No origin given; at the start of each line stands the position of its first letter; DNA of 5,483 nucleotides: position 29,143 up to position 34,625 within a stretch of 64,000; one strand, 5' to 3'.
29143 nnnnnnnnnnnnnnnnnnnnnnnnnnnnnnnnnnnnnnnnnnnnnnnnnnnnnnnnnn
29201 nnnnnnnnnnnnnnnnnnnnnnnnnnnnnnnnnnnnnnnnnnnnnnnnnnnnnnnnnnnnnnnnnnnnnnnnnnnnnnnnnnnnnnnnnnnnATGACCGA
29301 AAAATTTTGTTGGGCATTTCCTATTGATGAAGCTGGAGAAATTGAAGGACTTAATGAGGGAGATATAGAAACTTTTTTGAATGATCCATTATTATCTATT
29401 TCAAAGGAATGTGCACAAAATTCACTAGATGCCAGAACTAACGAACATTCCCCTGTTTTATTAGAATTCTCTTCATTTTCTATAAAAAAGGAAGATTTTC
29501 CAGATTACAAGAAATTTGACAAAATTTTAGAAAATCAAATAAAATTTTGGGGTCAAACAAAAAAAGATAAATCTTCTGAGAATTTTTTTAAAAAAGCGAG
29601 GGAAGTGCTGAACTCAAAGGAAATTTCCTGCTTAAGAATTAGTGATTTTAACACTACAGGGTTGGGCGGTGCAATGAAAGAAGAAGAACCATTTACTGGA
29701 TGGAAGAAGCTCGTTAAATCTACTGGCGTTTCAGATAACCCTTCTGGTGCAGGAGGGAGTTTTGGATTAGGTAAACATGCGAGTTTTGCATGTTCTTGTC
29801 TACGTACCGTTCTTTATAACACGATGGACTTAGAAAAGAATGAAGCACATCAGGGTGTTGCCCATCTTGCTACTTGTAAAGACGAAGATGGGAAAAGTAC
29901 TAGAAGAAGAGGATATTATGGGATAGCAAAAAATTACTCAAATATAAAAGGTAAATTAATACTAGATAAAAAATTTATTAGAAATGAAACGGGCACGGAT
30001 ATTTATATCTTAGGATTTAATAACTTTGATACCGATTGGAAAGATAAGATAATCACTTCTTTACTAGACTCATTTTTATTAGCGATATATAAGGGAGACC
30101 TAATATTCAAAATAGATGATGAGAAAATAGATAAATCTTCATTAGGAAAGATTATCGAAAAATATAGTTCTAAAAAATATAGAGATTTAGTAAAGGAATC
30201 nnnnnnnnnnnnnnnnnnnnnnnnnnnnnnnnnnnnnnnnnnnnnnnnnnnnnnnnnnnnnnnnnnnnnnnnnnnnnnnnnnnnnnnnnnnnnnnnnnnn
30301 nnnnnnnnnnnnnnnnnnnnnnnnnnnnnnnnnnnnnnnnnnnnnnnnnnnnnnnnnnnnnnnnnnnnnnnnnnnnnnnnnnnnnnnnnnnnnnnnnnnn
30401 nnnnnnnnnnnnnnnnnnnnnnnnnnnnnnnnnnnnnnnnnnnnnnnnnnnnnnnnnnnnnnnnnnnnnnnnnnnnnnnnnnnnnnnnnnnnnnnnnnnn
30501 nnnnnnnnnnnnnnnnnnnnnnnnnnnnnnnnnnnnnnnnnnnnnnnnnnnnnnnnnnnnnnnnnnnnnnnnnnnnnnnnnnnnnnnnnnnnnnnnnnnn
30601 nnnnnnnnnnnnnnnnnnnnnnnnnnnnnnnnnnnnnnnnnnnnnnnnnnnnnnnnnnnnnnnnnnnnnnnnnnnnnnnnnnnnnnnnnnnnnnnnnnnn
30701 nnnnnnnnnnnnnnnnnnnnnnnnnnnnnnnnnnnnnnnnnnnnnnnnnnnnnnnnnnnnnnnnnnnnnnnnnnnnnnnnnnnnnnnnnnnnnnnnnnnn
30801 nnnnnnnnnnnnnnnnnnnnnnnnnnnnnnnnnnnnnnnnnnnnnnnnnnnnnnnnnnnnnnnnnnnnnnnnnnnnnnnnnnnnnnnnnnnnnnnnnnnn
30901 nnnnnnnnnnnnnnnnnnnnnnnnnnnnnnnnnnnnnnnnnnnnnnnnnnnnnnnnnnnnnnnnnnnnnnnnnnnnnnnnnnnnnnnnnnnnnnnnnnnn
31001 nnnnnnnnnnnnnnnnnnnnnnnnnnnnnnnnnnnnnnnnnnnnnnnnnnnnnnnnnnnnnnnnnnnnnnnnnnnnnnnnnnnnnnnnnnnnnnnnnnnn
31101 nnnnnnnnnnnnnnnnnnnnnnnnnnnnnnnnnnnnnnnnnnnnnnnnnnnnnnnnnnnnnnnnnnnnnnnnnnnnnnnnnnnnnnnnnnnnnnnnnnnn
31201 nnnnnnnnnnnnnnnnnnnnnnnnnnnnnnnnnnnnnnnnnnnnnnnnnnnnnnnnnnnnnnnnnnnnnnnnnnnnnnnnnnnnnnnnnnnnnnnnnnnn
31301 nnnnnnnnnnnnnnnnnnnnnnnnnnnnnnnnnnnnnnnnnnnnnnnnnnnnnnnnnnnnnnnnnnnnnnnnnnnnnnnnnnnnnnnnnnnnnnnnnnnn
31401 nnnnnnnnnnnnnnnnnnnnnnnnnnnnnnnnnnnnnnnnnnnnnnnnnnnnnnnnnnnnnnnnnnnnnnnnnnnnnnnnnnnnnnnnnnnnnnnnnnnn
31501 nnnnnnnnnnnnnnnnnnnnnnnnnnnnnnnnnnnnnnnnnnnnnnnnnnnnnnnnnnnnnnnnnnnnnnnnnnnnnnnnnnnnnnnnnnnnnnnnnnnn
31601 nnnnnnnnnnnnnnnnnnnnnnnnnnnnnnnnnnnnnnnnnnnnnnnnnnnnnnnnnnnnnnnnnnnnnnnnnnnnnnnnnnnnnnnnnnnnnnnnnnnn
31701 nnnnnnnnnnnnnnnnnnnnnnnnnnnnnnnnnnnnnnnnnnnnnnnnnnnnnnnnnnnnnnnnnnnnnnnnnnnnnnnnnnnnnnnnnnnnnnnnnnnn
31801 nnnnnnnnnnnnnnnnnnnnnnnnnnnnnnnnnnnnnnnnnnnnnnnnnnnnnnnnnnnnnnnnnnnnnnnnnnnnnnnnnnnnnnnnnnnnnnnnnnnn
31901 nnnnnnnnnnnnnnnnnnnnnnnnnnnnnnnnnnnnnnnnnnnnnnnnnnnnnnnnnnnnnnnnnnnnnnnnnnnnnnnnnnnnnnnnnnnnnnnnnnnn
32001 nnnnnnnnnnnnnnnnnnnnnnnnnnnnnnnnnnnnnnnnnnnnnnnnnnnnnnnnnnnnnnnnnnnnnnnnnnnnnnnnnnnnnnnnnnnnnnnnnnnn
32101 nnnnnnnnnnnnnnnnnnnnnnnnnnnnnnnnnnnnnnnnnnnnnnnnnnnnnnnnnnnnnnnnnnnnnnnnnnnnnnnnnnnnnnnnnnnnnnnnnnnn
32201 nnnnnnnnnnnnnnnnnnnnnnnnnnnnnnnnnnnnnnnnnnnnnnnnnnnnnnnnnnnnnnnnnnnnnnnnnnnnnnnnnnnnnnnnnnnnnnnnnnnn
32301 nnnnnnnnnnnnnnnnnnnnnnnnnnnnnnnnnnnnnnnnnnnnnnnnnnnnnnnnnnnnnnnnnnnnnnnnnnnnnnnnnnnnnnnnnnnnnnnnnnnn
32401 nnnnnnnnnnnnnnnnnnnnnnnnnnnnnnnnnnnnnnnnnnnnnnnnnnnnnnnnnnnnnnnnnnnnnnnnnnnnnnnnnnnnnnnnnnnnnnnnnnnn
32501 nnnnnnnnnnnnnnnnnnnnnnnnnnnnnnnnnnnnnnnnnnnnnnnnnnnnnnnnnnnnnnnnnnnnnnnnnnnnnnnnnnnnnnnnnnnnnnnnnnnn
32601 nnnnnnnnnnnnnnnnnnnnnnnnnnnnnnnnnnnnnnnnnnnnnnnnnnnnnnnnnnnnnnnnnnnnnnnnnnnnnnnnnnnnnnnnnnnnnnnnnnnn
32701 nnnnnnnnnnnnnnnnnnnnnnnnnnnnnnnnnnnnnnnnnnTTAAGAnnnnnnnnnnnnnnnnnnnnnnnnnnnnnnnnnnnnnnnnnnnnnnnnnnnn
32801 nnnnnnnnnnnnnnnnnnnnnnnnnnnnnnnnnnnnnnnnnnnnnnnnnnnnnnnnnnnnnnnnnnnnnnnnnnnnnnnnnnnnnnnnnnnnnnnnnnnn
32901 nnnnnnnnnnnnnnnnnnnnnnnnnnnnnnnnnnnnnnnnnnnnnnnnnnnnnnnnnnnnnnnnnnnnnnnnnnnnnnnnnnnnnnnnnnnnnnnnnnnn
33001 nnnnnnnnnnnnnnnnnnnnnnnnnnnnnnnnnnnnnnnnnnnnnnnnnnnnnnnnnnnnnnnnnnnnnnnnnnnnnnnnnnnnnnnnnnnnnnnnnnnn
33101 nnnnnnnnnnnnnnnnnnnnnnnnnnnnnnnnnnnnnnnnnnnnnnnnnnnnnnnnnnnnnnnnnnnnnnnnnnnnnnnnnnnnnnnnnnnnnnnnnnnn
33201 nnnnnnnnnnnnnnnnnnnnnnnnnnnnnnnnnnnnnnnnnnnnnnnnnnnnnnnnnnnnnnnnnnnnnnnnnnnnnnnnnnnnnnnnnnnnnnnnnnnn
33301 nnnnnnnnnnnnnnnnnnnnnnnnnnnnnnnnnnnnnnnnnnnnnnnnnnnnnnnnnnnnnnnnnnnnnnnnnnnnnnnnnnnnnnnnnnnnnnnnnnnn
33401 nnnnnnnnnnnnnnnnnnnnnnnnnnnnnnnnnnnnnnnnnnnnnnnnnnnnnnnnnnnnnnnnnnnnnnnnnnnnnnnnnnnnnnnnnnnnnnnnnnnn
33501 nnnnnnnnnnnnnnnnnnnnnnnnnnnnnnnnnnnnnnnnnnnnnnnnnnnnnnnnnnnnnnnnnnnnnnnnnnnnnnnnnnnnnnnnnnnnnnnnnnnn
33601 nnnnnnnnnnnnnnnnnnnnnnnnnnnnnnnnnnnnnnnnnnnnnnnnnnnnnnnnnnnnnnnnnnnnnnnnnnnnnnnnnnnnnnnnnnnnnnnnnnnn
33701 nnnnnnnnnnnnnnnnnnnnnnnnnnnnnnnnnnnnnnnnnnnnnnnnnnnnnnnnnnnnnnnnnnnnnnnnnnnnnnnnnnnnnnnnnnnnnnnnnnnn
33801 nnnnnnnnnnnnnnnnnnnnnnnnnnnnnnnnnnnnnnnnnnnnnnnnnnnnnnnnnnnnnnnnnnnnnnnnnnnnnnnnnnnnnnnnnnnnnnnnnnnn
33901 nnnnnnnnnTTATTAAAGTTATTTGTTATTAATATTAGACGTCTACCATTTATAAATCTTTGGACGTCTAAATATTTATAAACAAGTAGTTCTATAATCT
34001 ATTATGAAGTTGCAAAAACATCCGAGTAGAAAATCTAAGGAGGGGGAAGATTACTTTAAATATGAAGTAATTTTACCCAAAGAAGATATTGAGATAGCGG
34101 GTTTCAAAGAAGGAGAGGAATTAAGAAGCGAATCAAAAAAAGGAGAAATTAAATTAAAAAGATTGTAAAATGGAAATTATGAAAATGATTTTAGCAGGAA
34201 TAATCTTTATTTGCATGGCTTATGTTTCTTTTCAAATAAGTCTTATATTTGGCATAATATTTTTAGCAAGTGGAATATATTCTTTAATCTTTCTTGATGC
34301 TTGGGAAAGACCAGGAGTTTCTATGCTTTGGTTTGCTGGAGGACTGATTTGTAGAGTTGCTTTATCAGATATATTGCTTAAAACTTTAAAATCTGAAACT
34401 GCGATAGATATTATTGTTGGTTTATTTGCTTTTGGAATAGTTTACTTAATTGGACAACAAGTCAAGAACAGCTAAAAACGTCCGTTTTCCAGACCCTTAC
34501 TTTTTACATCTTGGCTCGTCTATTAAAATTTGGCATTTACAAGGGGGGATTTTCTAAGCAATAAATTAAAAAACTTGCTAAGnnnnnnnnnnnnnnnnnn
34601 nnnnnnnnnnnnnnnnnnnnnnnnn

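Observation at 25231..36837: About 11.5-kb integrated element at tRNA-Glu with integrase, Orc1/Cdc6, RHH, AbiE, MTase and GHKL cassette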

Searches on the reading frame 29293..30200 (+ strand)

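Call 68: search_protein_families(library=pfam, proteins=[window:29293-30200:+], max_evalue=10)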
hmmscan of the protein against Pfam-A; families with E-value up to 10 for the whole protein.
window:29293-30200:+ (302 aa): 2 families
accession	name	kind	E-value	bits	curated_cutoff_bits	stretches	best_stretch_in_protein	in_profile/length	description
PF20977.2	GatF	-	0.0066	17.1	33.4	1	22-91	8-78/150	Glutamyl-tRNA(Gln) amidotransferase subunit F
PF13180.12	PDZ_2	-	0.17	12.7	27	1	265-300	30-63/80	PDZ domain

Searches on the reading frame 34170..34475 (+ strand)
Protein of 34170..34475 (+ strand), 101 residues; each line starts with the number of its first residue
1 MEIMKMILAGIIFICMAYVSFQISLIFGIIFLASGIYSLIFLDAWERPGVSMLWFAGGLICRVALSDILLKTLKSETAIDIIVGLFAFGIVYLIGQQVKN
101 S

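Call 10: search_protein_families(library=pfam, proteins=[window:34170-34475:+], max_evalue=0.01)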
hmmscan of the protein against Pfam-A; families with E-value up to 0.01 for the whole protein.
window:34170-34475:+ (101 aa): 0 families

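Call 12: search_protein_families(library=ncbifam, proteins=[window:34170-34475:+], max_evalue=0.01)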
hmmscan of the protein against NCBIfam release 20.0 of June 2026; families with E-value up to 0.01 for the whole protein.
window:34170-34475:+ (101 aa): 1 family
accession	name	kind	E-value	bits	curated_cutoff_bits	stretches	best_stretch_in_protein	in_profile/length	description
NF009302.0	PRK12659.1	equivalog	0.0042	17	154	1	1-93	1-95/117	Na+/H+ antiporter subunit C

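Call 58: search_protein_families(library=phrogs, proteins=[window:34170-34475:+], max_evalue=0.01)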
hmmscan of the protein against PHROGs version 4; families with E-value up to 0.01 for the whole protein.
window:34170-34475:+ (101 aa): 0 families

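Call 59: search_protein_families(library=pfam, proteins=[window:34170-34475:+], max_evalue=5)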
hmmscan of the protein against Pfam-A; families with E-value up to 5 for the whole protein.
window:34170-34475:+ (101 aa): 3 families
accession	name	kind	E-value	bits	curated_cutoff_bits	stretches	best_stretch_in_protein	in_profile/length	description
PF03729.18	DUF308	-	0.027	15.2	25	1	6-60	6-63/73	Short repeat of unknown function (DUF308)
PF15062.11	ARL6IP6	-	0.35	11.5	27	0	79-93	32-46/86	Haemopoietic lineage transmembrane helix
PF15471.11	TMEM171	-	0.49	9.8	27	1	12-54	99-139/320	Transmembrane protein family 171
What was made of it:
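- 34004..34475 (+): 54-aa ORF (34004-34168) and 101-aa hydrophobic protein (34170-34475). Function unknown. No family hits (calls 10, 12, 58, 59).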
